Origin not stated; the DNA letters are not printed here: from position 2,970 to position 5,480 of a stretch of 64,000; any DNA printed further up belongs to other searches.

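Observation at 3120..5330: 736-aa orphan protein: Mrr/AIPR-like N-terminus plus possible PIN-like C-terminal half; candidate single-gene defence or abortive-infection effector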

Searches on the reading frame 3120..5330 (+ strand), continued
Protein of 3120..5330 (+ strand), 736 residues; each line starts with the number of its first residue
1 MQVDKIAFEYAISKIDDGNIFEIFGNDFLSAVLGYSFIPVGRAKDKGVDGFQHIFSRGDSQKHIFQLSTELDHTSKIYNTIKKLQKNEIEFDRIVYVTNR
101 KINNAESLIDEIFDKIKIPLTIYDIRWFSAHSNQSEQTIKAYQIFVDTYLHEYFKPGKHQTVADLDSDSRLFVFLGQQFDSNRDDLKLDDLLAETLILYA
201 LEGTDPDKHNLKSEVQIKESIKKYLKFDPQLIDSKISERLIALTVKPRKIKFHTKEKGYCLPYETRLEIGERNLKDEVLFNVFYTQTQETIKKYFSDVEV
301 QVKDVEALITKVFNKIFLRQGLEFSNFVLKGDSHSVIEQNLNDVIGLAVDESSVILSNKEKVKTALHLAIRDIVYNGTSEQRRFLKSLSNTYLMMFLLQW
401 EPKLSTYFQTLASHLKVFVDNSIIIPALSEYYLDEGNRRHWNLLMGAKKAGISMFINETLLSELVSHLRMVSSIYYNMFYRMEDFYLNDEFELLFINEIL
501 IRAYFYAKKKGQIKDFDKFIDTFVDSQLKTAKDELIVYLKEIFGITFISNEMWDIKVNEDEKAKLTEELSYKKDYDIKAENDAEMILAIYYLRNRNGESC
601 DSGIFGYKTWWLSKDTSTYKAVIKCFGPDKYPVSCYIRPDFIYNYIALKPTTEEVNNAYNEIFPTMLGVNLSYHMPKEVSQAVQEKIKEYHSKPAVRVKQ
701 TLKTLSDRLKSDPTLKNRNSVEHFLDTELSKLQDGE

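Call 31: find_encoding_contigs(protein=P0274, flank=10000, max_places=2)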
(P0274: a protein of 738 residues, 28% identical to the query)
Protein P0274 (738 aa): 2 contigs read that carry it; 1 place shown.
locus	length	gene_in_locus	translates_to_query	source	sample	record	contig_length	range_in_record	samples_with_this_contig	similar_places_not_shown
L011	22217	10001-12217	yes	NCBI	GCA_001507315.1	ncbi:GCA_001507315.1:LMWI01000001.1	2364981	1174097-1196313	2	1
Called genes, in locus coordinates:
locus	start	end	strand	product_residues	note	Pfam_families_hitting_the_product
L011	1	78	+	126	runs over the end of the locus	PF03795:YCII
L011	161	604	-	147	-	PF01047:MarR, PF12802:MarR_2, PF13412:HTH_24, PF13463:HTH_27 (weak), PF25212:HVO_A0114 (weak), PF09339:HTH_IclR (weak)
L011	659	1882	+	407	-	PF00083:Sugar_tr, PF06609:TRI12 (weak), PF07690:MFS_1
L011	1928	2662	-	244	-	-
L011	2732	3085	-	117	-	PF04075:F420H2_quin_red, PF10012:DUF2255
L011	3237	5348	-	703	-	PF20773:InhA-like_MAM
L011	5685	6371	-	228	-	PF03067:LPMO_10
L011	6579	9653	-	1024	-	PF13091:PLDc_2, PF00270:DEAD, PF04851:ResIII, PF18766:SWI2_SNF2 (weak), PF00271:Helicase_C, PF11907:DUF3427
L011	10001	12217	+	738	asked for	-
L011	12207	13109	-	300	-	PF01636:APH, PF10009:DUF2252 (weak)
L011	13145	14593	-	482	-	PF13560:HTH_31 (weak)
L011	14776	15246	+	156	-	PF27765:UCP032817-like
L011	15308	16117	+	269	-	-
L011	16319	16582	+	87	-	-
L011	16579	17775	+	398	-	PF00970:FAD_binding_6 (weak), PF00175:NAD_binding_1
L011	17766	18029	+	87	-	-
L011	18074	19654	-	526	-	PF00270:DEAD, PF04851:ResIII, PF16203:ERCC3_RAD25_C, PF00271:Helicase_C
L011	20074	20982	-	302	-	PF00041:fn3 (weak), PF00942:CBM_3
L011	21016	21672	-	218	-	-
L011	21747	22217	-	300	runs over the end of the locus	PF07224:Chlorophyllase, PF03403:PAF-AH_p_II (faint), PF12146:Hydrolase_4 (weak), PF12697:Abhydrolase_6 (weak)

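Call 32: fold_search(model_id=the predicted structure, library=pdb)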
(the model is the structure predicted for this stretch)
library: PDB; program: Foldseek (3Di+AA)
matches with E <= 10: 291; with E <= 0.001: 0
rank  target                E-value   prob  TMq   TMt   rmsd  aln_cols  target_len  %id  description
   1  8z18_A                7.0e-02  0.16  0.11  0.09  30.3       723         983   13  The tetramer complex of DSR2 and tube-forming domain of phage tail tube protein (released 2024-08-14)
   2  6vvo_D                1.3e-01  0.30  0.07  0.16  19.8       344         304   11  Structure of the human clamp loader (Replication Factor C, RFC) bound to the sliding clamp (Proliferating Cell Nuclear (released 2020-02-26)
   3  2e21_A                1.7e-01  0.30  0.10  0.18  17.8       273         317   12  Crystal structure of TilS in a complex with AMPPNP from Aquifex aeolicus. (released 2007-11-06)
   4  9bh7_A                1.8e-01  0.35  0.11  0.11  17.1       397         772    9  Human DNA polymerase theta helicase domain dimer in the apo form (released 2024-05-01)
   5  9hjo_A                2.0e-01  0.51  0.08  0.21  19.5       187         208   12  FANCM-FAAP24-dsDNA complex (released 2025-06-11)
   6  7tfj_E                2.7e-01  0.18  0.07  0.14  19.2       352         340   12  Atomic model of S. cerevisiae clamp-clamp loader complex PCNA-RFC bound to DNA with a closed clamp ring (released 2022-11-16)
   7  5mlz                  2.7e-01  0.16  0.09  0.17  25.1       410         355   11  Dolichyl phosphate mannose synthase in complex with GDP and Mg2+ (released 2017-08-09)
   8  9ep0                  3.2e-01  0.20  0.09  0.17  22.9       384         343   10  Dolichyl phosphate mannose synthase in complex with donor (GDP-Man) and traces of acceptor (Dol55P) and product (Dol55P- (released 2025-10-01)
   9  3tbk                  3.6e-01  0.08  0.08  0.10  25.3       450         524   12  Mouse RIG-I ATPase Domain (released 2011-10-26)
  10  9bh8_A                3.8e-01  0.13  0.09  0.09  19.5       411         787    8  Human DNA polymerase theta helicase domain dimer bound to DNA in the microhomology searching conformation (released 2024-05-01)
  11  4bxo_A                4.5e-01  0.35  0.08  0.21  19.0       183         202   11  Architecture and DNA recognition elements of the Fanconi anemia FANCM- FAAP24 complex (released 2013-08-28)
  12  4m6w_A                4.5e-01  0.33  0.07  0.22  19.6       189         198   14  Crystal structure of the C-terminal segment of FANCM in complex with FAAP24 (released 2013-10-02)
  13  6yv7_B                5.6e-01  0.11  0.09  0.17  28.4       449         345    8  Mannosyltransferase PcManGT from Pyrobaculum calidifontis (released 2020-07-22)
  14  2is1_A                5.6e-01  0.08  0.07  0.08  28.2       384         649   10  Crystal structure of UvrD-DNA-SO4 complex (released 2007-01-09)
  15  7edb_B                5.8e-01  0.97  0.15  0.28   6.4       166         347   13  EcoT38I restriction endonuclease complexed with DNA (released 2022-03-16)
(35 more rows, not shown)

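Call 34: find_related_loci(query=A3, collection=genome_contigs, flank=10000)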
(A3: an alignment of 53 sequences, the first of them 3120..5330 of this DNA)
Query A3 (736 aa) in genome_contigs; peptide patterns used: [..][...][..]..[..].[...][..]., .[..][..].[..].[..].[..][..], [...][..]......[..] (x = any residue, [..] = any of these).
223 stretches matched a pattern; 168 encode a relative of the query (tblastn E <= 1e-3); the best 80 are kept; 79 distinct loci.
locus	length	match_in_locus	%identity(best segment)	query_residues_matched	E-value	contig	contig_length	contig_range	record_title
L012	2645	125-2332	94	1-736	0e+0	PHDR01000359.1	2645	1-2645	MAG: Bacteroidetes bacterium HGW-Bacteroidetes-12 bjp_ig2158_scaffold_13400, whole genome shotgun sequence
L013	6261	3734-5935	85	1-734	0e+0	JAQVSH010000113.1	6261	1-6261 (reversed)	MAG: Bacteroidales bacterium isolate STF1_27 NODE_46983_length_6261_cov_8.667590_Sandtown_F1, whole genome shotgun seque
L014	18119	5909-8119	83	1-736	0e+0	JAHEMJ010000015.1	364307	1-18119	MAG: Crocinitomicaceae bacterium isolate Ww7 NODE_21_length_364307_cov_38.470186, whole genome shotgun sequence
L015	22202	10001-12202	75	1-734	0e+0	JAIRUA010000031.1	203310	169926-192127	MAG: Dysgonamonadaceae bacterium isolate Cus372_bin26 k119_1092165, whole genome shotgun sequence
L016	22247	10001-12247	73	1-736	0e+0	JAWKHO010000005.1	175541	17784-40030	MAG: Pyrinomonadaceae bacterium isolate BC1.216 BC1.216.fa-5, whole genome shotgun sequence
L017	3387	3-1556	94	219-736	0e+0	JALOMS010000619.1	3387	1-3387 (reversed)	MAG: Thermoflexibacter sp. isolate Prado057 scaffold_92141, whole genome shotgun sequence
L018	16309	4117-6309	66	1-733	0e+0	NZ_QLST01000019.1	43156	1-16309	Flavobacterium tibetense strain YH5 YH5_scaffold19, whole genome shotgun sequence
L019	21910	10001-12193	66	1-733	0e+0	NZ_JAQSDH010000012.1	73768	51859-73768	MAG: Flavobacterium sp. isolate K-2018 MAG006 NODE_131_length_73768_cov_18.516164, whole genome shotgun sequence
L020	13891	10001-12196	58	2-733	0e+0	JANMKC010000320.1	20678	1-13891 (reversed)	MAG: Flavobacteriales bacterium isolate OTE_64_metabat_257 OTE_64_k141_3186073, whole genome shotgun sequence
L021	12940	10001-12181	54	7-735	0e+0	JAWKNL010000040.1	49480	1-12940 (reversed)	MAG: Bacteroidia bacterium isolate ABC2.128 ABC2.128.fa-40, whole genome shotgun sequence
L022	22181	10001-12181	54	7-735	0e+0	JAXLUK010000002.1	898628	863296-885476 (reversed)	MAG: Chitinophagales bacterium isolate STL-BAC28 C1.300.fa-2, whole genome shotgun sequence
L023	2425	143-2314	55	7-732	0e+0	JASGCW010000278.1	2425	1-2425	MAG: Limnohabitans sp. isolate MAG20 NODE_28741_length_2425_cov_18.032068, whole genome shotgun sequence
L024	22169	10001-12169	53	7-732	0e+0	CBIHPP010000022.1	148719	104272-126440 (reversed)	MAG TPA_asm: uncultured Niastella sp. isolate SRR18156212_binner123_Refined_3 genome assembly, contig: ERZ27336872.123,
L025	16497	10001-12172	55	7-732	0e+0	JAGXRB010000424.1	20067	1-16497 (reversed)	MAG: Bacteroidetes bacterium isolate CROMO_A_64 c_000001130466, whole genome shotgun sequence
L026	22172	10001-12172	55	7-732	0e+0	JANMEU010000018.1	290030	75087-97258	MAG: Bacteroidota bacterium isolate OTE_70b_metabat_425 OTE_70b_k141_4203880, whole genome shotgun sequence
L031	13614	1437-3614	52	7-735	0e+0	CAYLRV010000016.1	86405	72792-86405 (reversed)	MAG TPA_asm: uncultured Chitinophaga sp. isolate SRP199154_co2_96 genome assembly, contig: NODE_170_length_86405_cov_57.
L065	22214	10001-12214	43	1-734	0e+0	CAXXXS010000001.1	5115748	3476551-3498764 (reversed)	MAG: Bacteroidales bacterium isolate cfd47556-b600-40b4-9185-b1262979a081 genome assembly, contig: contig_1, whole genom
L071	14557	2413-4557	30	8-721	3e-101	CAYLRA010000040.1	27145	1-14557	MAG TPA_asm: uncultured Verrucomicrobiaceae bacterium isolate SRP344714_co2_406 genome assembly, contig: NODE_4465_lengt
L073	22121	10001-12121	32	9-712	5e-99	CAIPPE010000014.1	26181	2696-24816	MAG: uncultured Methylococcaceae bacterium isolate C5coas_bin-1418 genome assembly, contig: bin-1418:014/345, whole geno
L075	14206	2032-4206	30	11-716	6e-97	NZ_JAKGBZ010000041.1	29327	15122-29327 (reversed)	Acidiphilium iwatense strain KCTC 23505 KCTC-23505_41, whole genome shotgun sequence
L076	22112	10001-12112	30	18-712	3e-96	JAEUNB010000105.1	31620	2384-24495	MAG: Betaproteobacteria bacterium isolate new MAG-162 k141_3854005, whole genome shotgun sequence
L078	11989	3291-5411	31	18-712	3e-94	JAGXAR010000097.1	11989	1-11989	MAG: Nitrospirae bacterium isolate REEB81 contig-150_6994, whole genome shotgun sequence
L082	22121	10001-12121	30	17-712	7e-93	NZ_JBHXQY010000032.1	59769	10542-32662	Nocardiopsis sp. NPDC058631 NPDC058631_T40_G3.ctg-0032, whole genome shotgun sequence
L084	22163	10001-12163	31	3-712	7e-93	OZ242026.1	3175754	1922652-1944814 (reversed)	MAG: Nitrospirales bacterium isolate ad4af3c8-44ab-4a5f-8523-14f9326d4af7 genome assembly, chromosome: 1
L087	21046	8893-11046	29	2-712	2e-90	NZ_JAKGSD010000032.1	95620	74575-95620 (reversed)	Amycolatopsis tucumanensis strain ABO NODE_32_length_95620_cov_281.170512, whole genome shotgun sequence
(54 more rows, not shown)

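Call 39: predict_structure(alignment_id=A3)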
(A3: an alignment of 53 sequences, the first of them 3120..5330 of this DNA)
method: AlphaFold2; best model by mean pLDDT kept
length: 736 residues; sequences in the alignment: 53
mean_pLDDT: 82.1   pTM: 0.70
mean pLDDT of the five models: 82.1, 76.6, 76.1, 76.0, 75.2
residues with pLDDT >= 90: 205; 70-90: 442; 50-70: 56; < 50: 33
segments of 3 or more residues with pLDDT < 50: 42-59, 151-162
pLDDT, mean of each block of 10 residues (from residue 1): 77 76 87 75 41 44 83 86 82 90 88 89 92 87 71 39 66 76 59 83 88 89 62 79 87 91 87 88 93 90 87 89 84 65 86 84 91 89 91 82 80 88 95 88 89 90 94 94 83 81 92 93 91 95 90 79 91 84 90 81 76 83 85 86 82 79 82 75 78 81 86 72 81 65
secondary structure, 60 per line:
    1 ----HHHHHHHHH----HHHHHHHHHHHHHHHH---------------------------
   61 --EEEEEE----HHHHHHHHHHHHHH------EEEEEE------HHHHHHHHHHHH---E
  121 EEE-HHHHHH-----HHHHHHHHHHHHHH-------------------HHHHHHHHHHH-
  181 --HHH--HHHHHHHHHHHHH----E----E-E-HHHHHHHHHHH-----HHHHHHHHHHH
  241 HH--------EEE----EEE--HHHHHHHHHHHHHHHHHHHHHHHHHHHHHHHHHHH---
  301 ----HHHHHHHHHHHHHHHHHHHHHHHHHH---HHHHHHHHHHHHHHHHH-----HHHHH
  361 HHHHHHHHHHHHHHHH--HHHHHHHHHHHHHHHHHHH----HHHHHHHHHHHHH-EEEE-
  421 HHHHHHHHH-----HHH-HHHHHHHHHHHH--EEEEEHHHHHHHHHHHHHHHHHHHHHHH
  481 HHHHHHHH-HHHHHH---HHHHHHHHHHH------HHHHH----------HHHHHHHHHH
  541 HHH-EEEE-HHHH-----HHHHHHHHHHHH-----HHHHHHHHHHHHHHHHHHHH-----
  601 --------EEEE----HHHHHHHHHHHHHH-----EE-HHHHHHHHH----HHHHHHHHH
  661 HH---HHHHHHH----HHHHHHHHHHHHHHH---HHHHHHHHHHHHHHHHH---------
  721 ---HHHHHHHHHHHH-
elements in order (helices of 4 or more, strands of 3 or more residues): H5-13 H18-33 E63-68 H73-86 E93-98 H105-116 E120-123 H125-130 H136-149 H169-179 H188-200 H214-224 H230-242 E251-253 E258-260 H263-297 H305-330 H334-350 H356-376 H379-397 H402-414 E416-419 H421-429 H439-450 E453-457 H458-488 H490-495 H499-509 H516-520 H531-543 E545-548 H550-553 H559-570 H576-595 E609-612 H617-630 H639-647 H652-662 H666-672 H677-691 H695-711 H724-735

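Call 44: fold_search(model_id=the predicted structure, library=pdb)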
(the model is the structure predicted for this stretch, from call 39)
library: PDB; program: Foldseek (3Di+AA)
matches with E <= 10: 332; with E <= 0.001: 0
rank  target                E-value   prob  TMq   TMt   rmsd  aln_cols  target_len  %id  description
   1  7edb_A                1.6e-01  1.00  0.15  0.29   5.6       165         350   10  EcoT38I restriction endonuclease complexed with DNA (released 2022-03-16)
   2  4f0p_A                1.6e-01  1.00  0.15  0.23   6.4       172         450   13  MspJI Restriction Endonuclease - P31 Form (released 2012-08-08)
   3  7e8r                  1.8e-01  0.99  0.14  0.25   6.9       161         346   14  EcoT38I restriction endonuclease (released 2022-03-02)
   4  8z18_A                2.3e-01  0.08  0.10  0.09  31.5       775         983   11  The tetramer complex of DSR2 and tube-forming domain of phage tail tube protein (released 2024-08-14)
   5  2wns_B                2.5e-01  0.72  0.10  0.27  12.5       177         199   10  Human Orotate phosphoribosyltransferase (OPRTase) domain of Uridine 5' -monophosphate synthase (UMPS) in complex with  (released 2009-08-11)
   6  8zpz                  2.8e-01  0.06  0.08  0.06  27.2       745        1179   11  Structure of the wild-type Arabidopsis ABCB1 in the brassinolide-bound state (released 2025-03-12)
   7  3mjd_D                2.9e-01  0.75  0.10  0.26  12.5       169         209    9  1.9 Angstrom Crystal Structure of Orotate Phosphoribosyltransferase (pyrE) Francisella tularensis. (released 2010-04-21)
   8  7edb_B                3.1e-01  0.99  0.16  0.29   5.8       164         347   12  EcoT38I restriction endonuclease complexed with DNA (released 2022-03-16)
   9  4f0p_B                3.3e-01  0.99  0.15  0.24   6.1       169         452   15  MspJI Restriction Endonuclease - P31 Form (released 2012-08-08)
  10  8w20_A                3.5e-01  0.04  0.07  0.07  54.9       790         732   11  Umb1 umbrella toxin particle (released 2024-04-17)
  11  4bxo_A                4.5e-01  0.25  0.08  0.22  20.3       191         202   10  Architecture and DNA recognition elements of the Fanconi anemia FANCM- FAAP24 complex (released 2013-08-28)
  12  4f0p_C                4.7e-01  0.99  0.16  0.25   5.2       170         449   16  MspJI Restriction Endonuclease - P31 Form (released 2012-08-08)
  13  2fok_B                5.8e-01  0.96  0.14  0.18   9.1       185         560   10  STRUCTURE OF RESTRICTION ENDONUCLEASE FOKI (released 1998-06-17)
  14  2wns_A                5.8e-01  0.57  0.10  0.28  12.0       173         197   10  Human Orotate phosphoribosyltransferase (OPRTase) domain of Uridine 5' -monophosphate synthase (UMPS) in complex with  (released 2009-08-11)
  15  3mjd_C                6.9e-01  0.57  0.10  0.27  11.9       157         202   10  1.9 Angstrom Crystal Structure of Orotate Phosphoribosyltransferase (pyrE) Francisella tularensis. (released 2010-04-21)
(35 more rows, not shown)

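Call 46: search_protein_families(library=pfam, alignment_id=A4, max_evalue=0.00001)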
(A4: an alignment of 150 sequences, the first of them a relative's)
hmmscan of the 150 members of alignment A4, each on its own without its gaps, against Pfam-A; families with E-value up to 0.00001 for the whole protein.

A. member 1, L014:4667-5734:+ (355 aa): 0 families

B. families by the number of members that match (of 150 scanned): 167 families (the first 25 are shown)
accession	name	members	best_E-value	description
PF04851.21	ResIII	3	1.5e-35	Type III restriction enzyme, res subunit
PF00270.35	DEAD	3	3.2e-27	DEAD/DEAH box helicase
PF00072.30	Response_reg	3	3.8e-23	Response regulator receiver domain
PF00271.37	Helicase_C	3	5.3e-21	Helicase conserved C-terminal domain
PF09848.15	SLFN-g3_helicase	2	3.4e-74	Schlafen group 3, DNA/RNA helicase domain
PF13245.12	AAA_19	2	4.9e-35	AAA domain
PF18736.6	pEK499_p136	2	1.3e-32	HEPN pEK499 p136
PF13604.12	AAA_30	2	3.4e-28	AAA domain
PF13086.12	AAA_11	2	5.3e-28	AAA domain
PF13749.12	HATPase_c_4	2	3.6e-25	Putative ATP-dependent DNA helicase recG C-terminal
PF04326.19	SLFN_AlbA_2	2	7.1e-24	Schlafen, AlbA_2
PF04397.21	LytTR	2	3.3e-21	LytTr DNA-binding domain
PF00589.27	Phage_integrase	2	5.6e-20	Phage integrase family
PF00004.35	AAA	2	6.5e-19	ATPase family associated with various cellular activities (AAA)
PF01443.25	Viral_helicase1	2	1.5e-11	Viral superfamily 1 RNA helicase core domain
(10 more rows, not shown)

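Call 47: search_protein_families(library=padloc, alignment_id=A4, max_evalue=0.00001)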
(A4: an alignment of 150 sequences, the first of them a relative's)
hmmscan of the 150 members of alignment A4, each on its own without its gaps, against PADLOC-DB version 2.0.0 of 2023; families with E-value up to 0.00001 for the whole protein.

A. member 1, L014:4667-5734:+ (355 aa): 0 families

B. families by the number of members that match (of 150 scanned): 222 families (the first 25 are shown)
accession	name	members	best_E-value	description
PDLC02707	PbeA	3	7.9e-36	PbeA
PDLC03659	mREase_IV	2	2.5e-274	Type IV methyl-directed restriction enzyme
PDLC02522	PglX|PglXI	2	1.5e-247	PglX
PDLC02521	PglX|PglXI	2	4.6e-232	PglX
PDLC03600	REase_MTase_IIG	2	3.9e-201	Type IIG restriction enzyme-methyltransferase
PDLC02641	DrmMI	2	2.5e-152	DrmMI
PDLC02870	DpdF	2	1.1e-135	DpdF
PDLC03928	PsyrT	2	3.6e-107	-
PDLC02517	PglX|PglXI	2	9.5e-104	PglX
PDLC02524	PglX|PglXI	2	7e-101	PglX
PDLC02528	PglX|PglXI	2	6.5e-65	PglX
PDLC02518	PglX|PglXI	2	5.3e-60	PglX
PDLC02527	PglX|PglXI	2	2.4e-56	PglX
PDLC02523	PglX|PglXI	2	8.9e-56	PglX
PDLC02519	PglX|PglXI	2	1.2e-37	PglX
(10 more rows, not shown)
